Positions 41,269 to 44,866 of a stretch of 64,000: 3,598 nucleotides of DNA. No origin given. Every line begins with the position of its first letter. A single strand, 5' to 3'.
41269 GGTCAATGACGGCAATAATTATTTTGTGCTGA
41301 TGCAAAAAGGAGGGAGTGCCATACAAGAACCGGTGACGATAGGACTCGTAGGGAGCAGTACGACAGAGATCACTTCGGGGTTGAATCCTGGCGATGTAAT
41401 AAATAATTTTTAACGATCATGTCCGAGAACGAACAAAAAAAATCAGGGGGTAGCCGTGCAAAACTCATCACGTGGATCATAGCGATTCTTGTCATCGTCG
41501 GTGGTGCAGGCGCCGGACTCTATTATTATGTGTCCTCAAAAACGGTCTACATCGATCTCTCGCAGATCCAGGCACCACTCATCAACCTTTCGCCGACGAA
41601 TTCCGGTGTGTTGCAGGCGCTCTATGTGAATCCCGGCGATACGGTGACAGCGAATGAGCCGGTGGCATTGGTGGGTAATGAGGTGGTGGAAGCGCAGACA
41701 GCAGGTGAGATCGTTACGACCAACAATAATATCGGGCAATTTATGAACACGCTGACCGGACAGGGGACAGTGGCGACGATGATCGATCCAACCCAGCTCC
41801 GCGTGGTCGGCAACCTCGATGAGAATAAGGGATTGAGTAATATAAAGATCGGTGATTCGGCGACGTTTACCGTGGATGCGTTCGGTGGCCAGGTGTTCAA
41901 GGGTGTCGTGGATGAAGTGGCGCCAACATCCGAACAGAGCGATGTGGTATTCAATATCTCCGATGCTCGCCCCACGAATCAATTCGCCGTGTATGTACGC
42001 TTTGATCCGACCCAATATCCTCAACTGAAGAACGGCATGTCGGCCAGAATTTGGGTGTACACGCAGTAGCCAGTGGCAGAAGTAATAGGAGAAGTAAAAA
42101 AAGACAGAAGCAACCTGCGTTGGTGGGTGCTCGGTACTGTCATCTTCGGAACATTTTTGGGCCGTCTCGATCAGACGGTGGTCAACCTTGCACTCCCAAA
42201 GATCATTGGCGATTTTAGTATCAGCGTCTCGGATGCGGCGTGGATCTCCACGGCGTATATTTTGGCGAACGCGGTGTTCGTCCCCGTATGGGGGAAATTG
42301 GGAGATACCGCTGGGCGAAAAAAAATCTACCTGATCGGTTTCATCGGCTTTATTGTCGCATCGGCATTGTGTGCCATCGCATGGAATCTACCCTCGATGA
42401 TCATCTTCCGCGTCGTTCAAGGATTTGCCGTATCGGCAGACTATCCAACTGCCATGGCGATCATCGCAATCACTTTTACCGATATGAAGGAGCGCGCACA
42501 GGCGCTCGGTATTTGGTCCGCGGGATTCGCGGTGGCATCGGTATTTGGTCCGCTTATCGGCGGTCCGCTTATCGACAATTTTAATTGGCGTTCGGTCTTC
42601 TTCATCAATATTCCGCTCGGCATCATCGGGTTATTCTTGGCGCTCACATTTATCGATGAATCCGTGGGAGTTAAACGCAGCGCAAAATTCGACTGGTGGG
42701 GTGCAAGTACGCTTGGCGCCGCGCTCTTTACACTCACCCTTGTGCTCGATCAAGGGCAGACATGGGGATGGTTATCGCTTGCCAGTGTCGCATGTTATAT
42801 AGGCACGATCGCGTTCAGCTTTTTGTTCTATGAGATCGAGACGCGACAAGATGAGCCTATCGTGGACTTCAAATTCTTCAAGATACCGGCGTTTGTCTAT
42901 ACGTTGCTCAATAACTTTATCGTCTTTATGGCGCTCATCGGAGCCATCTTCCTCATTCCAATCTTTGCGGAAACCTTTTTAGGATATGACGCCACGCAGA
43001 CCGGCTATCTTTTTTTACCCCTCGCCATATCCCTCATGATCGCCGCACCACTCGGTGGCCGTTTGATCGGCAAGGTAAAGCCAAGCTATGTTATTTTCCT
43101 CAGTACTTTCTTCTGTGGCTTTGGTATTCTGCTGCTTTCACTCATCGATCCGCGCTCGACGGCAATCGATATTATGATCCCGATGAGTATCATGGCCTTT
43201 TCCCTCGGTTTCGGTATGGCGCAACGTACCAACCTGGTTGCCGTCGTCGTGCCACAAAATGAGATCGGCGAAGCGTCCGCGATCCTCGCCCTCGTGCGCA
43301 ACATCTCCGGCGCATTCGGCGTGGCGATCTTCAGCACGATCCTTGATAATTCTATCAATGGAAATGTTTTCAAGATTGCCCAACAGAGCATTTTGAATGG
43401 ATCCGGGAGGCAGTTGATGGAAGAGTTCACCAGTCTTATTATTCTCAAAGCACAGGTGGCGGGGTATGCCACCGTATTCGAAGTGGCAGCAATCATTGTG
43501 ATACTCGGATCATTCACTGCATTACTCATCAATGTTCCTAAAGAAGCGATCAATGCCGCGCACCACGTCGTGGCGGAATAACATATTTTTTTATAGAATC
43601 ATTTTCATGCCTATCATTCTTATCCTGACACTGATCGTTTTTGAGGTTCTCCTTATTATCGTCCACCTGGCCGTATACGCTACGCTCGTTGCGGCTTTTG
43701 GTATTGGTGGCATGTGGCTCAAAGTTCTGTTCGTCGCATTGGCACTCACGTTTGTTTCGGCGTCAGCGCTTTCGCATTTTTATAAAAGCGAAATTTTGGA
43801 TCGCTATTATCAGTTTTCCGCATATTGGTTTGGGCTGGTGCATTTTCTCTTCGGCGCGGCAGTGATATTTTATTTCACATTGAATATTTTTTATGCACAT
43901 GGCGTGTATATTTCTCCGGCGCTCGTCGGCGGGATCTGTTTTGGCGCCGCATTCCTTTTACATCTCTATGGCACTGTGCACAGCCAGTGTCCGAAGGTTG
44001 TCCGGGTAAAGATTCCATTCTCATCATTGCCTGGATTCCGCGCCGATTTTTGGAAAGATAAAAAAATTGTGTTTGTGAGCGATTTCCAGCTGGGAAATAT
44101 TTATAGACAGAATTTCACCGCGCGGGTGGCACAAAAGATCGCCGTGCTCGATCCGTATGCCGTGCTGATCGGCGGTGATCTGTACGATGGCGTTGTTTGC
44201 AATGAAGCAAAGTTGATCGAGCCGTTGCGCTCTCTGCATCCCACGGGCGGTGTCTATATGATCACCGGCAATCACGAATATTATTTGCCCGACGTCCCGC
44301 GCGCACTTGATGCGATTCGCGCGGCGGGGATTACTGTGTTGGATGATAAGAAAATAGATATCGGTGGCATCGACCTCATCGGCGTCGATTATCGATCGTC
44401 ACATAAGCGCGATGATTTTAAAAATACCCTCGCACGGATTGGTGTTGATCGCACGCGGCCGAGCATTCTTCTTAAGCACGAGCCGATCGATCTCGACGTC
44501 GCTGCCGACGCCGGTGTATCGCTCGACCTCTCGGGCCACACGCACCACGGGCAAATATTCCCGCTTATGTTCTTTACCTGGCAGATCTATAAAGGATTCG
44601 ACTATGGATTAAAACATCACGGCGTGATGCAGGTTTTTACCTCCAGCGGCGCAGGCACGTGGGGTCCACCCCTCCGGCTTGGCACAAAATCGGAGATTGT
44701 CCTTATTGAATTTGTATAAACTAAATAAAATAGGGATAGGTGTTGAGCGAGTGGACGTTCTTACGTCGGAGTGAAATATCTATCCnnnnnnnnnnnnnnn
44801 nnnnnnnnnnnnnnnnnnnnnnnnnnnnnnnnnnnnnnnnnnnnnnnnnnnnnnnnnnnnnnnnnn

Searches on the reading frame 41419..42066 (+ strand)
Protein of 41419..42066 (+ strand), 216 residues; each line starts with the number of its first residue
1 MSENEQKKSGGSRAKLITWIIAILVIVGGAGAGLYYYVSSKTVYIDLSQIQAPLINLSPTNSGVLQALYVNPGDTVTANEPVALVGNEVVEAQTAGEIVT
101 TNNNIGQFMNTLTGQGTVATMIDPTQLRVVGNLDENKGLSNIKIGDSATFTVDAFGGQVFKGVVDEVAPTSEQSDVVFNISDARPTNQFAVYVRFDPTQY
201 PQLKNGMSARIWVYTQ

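Call 22: search_protein_families(library=pfam, proteins=[window:41419-42066:+], max_evalue=0.001)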
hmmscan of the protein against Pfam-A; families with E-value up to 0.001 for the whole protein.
window:41419-42066:+ (216 aa): 3 families
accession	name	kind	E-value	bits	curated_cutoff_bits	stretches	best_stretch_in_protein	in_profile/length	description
PF13437.12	HlyD_3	-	8.8e-09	36.5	22.2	1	90-206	2-106/106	HlyD family secretion protein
PF16576.10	HlyD_D23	-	3.6e-07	30.1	30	1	90-173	111-190/214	Barrel-sandwich domain of CusB or HlyD membrane-fusion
PF00529.27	CusB_dom_1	-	0.00015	22.4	26.5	1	49-213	12-87/89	Cation efflux system protein CusB domain 1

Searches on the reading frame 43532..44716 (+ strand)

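Call 22: search_protein_families(library=pfam, proteins=[window:43532-44716:+], max_evalue=0.001)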
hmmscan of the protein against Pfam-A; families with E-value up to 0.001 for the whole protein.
window:43532-44716:+ (395 aa): 1 family
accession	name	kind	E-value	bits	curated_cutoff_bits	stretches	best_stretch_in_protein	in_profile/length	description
PF00149.33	Metallophos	-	9.3e-10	39.7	21.5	1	178-339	2-190/191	Calcineurin-like phosphoesterase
